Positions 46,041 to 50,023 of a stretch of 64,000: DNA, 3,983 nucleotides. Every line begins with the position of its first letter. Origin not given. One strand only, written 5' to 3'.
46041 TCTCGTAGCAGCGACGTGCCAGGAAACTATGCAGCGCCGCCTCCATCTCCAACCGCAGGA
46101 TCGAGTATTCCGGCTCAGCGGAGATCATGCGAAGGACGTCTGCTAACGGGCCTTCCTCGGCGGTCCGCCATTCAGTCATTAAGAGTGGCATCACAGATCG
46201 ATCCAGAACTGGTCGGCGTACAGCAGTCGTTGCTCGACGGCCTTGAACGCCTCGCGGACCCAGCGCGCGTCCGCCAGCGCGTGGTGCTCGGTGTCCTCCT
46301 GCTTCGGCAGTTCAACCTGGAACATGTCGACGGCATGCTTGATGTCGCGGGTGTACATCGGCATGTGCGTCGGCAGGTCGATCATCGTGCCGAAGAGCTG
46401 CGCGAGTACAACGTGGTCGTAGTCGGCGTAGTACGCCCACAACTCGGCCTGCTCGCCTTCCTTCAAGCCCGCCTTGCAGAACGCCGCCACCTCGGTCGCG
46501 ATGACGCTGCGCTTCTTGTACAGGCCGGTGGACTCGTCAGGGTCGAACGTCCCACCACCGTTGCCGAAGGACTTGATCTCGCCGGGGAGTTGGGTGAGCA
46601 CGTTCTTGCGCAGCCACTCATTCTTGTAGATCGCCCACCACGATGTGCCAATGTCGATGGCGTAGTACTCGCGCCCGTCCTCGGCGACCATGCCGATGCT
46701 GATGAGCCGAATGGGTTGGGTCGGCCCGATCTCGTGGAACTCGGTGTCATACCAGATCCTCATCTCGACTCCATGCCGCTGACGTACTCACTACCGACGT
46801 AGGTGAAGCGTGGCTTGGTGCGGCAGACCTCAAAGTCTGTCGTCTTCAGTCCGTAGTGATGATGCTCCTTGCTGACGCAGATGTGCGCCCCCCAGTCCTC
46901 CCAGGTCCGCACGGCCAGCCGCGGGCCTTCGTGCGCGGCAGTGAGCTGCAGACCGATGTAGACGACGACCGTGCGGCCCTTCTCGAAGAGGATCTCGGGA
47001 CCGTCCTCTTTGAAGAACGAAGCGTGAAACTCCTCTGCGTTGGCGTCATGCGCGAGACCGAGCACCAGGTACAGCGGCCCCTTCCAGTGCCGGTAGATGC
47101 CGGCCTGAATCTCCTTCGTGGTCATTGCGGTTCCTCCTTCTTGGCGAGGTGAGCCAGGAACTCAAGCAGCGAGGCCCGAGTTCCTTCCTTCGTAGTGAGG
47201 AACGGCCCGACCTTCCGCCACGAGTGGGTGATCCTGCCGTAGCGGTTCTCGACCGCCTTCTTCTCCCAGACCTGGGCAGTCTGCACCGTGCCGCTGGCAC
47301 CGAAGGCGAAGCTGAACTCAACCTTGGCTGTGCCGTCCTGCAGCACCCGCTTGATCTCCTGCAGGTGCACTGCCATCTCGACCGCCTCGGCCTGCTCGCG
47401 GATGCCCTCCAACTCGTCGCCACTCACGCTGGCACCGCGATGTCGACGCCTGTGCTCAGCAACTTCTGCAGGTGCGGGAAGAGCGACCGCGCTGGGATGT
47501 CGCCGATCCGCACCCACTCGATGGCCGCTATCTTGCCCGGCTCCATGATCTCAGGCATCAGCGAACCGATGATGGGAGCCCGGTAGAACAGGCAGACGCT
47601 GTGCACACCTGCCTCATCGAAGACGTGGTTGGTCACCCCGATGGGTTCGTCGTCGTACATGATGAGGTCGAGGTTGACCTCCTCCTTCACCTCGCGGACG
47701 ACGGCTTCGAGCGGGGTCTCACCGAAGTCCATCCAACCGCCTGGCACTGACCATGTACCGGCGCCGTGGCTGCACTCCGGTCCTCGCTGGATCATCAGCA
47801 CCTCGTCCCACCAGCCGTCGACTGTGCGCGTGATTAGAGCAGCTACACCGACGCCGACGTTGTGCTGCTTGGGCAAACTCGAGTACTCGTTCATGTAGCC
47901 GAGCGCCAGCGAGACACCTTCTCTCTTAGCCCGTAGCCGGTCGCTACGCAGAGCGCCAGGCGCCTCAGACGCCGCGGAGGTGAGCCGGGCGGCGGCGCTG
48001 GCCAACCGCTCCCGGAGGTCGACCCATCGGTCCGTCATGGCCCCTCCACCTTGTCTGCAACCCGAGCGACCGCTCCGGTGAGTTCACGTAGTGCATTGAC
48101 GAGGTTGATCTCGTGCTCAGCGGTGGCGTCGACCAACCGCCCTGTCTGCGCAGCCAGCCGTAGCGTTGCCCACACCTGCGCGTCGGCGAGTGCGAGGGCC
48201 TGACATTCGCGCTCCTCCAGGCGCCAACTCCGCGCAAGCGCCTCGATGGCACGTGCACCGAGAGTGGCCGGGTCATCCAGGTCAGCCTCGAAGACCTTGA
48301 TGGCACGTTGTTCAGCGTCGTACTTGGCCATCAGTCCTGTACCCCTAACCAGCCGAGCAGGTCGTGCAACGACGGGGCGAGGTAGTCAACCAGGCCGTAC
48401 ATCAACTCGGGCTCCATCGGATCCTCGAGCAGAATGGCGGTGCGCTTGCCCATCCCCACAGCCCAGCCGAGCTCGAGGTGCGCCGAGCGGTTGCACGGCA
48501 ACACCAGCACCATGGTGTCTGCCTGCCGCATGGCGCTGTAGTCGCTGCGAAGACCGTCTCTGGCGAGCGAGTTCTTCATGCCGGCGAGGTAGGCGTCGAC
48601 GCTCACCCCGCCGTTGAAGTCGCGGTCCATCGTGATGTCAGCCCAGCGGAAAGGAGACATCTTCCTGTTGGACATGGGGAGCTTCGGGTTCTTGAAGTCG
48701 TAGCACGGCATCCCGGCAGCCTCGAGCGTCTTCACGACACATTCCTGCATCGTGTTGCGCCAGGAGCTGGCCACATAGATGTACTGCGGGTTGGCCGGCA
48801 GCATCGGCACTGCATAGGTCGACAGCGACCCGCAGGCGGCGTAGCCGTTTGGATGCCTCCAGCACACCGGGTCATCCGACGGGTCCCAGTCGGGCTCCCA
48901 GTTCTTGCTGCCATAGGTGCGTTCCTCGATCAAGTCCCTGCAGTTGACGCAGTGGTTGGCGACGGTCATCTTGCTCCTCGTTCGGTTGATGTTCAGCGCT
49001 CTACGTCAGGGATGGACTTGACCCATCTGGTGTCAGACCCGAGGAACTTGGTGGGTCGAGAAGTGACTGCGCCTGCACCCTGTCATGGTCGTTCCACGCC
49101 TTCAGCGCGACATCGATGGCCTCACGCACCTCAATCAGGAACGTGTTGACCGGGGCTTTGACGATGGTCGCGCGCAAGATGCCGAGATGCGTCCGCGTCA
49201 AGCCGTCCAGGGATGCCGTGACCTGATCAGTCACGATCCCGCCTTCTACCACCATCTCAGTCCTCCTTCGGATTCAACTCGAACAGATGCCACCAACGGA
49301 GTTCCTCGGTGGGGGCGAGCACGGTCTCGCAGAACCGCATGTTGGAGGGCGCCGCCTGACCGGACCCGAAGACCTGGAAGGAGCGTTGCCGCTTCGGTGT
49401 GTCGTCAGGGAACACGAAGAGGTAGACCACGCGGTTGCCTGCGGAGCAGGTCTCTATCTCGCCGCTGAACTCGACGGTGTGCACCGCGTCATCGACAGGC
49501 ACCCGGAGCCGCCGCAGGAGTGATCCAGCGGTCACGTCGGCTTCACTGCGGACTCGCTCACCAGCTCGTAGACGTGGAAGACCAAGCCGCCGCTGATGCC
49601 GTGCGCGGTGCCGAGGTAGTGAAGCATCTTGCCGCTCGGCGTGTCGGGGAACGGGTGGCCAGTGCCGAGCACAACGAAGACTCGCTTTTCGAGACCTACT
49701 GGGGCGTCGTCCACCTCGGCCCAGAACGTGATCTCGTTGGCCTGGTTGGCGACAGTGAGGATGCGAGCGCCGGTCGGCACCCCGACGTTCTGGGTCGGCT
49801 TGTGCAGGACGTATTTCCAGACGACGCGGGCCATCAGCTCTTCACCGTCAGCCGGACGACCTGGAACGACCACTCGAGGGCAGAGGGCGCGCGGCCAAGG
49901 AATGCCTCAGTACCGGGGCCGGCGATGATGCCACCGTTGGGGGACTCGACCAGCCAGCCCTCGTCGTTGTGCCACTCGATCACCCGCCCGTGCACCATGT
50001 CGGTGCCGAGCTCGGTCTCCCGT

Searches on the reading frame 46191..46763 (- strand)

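Call 66: search_protein_families(library=pfam, proteins=[window:46191-46763:-], max_evalue=0.01)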
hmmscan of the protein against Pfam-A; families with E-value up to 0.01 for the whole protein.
window:46191-46763:- (190 aa): 1 family
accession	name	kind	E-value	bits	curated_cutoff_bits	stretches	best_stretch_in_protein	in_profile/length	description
PF16473.11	Rv2179c-like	-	2.8e-11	43.9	27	1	87-175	82-175/177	3'-5' exoribonuclease Rv2179c-like domain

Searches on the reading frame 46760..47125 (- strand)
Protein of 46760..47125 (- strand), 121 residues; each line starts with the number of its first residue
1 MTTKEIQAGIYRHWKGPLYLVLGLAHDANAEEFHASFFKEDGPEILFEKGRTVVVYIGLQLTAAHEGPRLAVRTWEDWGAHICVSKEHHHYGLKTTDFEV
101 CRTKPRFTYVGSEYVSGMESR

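Call 66: search_protein_families(library=pfam, proteins=[window:46760-47125:-], max_evalue=0.01)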
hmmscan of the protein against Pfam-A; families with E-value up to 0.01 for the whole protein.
window:46760-47125:- (121 aa): 1 family
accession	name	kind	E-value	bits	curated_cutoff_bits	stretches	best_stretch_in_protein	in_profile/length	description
PF07866.17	DUF1653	-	3e-05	24.7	23.5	1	9-32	1-24/62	Protein of unknown function (DUF1653)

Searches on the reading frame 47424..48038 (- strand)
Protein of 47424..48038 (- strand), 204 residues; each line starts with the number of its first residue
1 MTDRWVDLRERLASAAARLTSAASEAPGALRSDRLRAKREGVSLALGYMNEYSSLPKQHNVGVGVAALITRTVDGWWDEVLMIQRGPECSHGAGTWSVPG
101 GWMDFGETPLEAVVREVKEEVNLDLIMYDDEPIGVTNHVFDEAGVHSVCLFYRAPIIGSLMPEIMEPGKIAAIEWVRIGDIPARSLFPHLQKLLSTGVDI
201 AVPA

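Call 66: search_protein_families(library=pfam, proteins=[window:47424-48038:-], max_evalue=0.01)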
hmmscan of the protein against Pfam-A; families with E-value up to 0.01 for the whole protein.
window:47424-48038:- (204 aa): 2 families
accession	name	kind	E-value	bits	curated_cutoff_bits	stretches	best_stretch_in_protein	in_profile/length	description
PF00293.34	NUDIX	-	1.9e-16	60.7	21.1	1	63-186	4-123/134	NUDIX domain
PF14815.12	NUDIX_4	-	4.3e-05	23.7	35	1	78-193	10-110/113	NUDIX domain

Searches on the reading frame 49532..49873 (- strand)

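Call 67: search_protein_families(library=pfam, proteins=[window:49532-49873:-], max_evalue=0.01)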
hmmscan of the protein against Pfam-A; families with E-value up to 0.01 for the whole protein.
window:49532-49873:- (113 aa): 1 family
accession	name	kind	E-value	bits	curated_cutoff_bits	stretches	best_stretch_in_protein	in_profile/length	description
PF24043.1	DUF7352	-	5.3e-23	81.5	27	1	14-106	1-91/97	Domain of unknown function (DUF7352)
